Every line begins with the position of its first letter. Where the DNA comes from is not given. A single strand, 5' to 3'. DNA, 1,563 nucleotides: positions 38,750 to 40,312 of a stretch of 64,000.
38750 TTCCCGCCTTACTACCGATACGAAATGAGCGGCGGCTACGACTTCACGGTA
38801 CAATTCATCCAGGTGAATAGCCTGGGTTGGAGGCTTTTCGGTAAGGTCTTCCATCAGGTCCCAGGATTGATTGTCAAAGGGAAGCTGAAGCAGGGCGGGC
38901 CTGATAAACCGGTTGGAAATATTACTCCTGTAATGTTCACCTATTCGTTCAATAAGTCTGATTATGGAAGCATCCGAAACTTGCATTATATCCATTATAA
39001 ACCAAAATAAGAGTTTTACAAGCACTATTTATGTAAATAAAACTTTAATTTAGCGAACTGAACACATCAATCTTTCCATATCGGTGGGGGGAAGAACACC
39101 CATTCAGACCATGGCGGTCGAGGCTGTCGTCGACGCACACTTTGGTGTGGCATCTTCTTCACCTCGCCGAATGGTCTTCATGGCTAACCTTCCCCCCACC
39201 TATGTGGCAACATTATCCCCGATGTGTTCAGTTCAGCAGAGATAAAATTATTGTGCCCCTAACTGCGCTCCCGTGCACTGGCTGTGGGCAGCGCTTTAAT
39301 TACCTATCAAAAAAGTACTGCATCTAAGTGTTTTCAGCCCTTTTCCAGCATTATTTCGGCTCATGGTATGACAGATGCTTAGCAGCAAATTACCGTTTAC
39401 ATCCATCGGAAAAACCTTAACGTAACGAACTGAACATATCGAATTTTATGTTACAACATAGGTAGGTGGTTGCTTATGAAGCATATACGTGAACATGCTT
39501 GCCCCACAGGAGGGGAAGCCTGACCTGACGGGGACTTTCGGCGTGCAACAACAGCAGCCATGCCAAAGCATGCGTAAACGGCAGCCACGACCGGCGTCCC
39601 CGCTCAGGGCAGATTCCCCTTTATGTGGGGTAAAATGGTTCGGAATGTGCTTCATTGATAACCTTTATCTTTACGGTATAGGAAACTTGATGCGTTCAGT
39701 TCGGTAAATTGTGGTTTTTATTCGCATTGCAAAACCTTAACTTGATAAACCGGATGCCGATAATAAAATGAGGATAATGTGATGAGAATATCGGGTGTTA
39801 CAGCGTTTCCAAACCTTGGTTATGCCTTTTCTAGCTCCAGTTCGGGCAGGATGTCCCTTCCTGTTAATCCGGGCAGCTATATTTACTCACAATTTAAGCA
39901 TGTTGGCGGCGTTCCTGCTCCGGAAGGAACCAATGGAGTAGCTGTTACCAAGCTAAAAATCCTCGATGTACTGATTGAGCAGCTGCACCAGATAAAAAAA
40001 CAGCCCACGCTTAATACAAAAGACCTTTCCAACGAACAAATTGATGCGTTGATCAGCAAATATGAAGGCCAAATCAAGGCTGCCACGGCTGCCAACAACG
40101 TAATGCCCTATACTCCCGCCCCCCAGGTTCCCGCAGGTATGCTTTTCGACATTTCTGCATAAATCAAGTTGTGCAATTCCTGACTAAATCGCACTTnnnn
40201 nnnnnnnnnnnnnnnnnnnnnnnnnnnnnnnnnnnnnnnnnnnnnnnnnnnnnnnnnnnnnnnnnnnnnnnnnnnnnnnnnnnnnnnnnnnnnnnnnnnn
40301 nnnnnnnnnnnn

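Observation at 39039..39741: Tandem array: two paralogous structured units, each bounded by the 11-mer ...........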

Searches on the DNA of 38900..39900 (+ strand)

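Call 4: search_rna_families(source=window, start=38900, end=39900, threshold=evalue, max_evalue=10, show_alignments=3)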
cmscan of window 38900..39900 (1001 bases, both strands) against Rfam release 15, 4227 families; matches with E-value up to 10: 2.
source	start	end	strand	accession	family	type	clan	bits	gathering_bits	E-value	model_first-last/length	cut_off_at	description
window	39826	39860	-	RF01962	RMST_1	Gene; lncRNA;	-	12.3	40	5.4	35-61/61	no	Rhabdomyosarcoma 2 associated transcript conserved region 1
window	39806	39849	-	RF02248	Six3os1_3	Gene; lncRNA;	-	11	40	5.2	32-75/75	no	Six3os1 conserved region 3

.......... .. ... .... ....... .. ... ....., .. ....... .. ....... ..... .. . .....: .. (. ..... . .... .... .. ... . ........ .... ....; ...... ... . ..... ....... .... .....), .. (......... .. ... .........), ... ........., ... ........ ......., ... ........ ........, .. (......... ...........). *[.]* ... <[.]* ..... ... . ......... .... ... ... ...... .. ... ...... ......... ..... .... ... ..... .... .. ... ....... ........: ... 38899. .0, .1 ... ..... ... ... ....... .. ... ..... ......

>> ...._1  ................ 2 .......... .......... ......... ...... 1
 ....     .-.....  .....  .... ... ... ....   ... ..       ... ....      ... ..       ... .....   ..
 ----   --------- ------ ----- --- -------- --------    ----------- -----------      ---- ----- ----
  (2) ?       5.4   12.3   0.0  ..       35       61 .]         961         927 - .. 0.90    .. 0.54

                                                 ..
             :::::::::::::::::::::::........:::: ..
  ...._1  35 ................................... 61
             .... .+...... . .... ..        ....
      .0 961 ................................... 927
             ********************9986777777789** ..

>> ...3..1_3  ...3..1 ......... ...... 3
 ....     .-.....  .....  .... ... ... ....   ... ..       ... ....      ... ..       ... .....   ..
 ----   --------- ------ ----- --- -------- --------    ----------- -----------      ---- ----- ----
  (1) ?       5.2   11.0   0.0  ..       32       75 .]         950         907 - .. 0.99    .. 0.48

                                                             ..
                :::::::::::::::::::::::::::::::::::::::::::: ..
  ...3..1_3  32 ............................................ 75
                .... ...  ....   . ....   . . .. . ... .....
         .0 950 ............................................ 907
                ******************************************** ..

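Call 100: search_dna_similar(query=window:39030-39730:+, collection=plasmids, mode=distant, max_rows=8)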
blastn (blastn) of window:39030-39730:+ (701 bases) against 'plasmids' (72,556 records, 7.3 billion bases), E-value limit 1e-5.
No match.

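Call 101: search_dna_similar(query=window:39030-39730:+, collection=phages, mode=distant, max_rows=8)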
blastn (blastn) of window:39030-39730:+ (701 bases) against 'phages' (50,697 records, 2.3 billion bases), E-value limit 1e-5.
No match.
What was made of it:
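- Tried and rejected: Phage and plasmid BLAST: no match (calls 100, 101).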

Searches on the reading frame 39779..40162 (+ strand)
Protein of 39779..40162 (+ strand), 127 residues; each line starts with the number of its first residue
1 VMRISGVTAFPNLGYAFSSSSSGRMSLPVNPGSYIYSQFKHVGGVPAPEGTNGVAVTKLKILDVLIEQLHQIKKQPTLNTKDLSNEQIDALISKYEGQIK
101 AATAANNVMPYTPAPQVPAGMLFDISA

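Call 13: search_protein_families(library=pfam, proteins=[window:39779-40162:+], max_evalue=0.01)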
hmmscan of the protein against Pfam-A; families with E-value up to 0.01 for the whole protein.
window:39779-40162:+ (127 aa): 0 families

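Call 24: search_protein_families(library=ncbifam, proteins=[window:39779-40162:+], max_evalue=1)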
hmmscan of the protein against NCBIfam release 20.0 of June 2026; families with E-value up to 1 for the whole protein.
window:39779-40162:+ (127 aa): 0 families

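Call 37: find_encoding_contigs(protein=window:39779-40162:+, flank=3000, max_places=6)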
Protein window:39779-40162:+ (127 aa): no gene with exactly this product is on record in the collection.
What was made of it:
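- Tried and rejected: Exact look-up of the window's p127: not on record (call 37).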
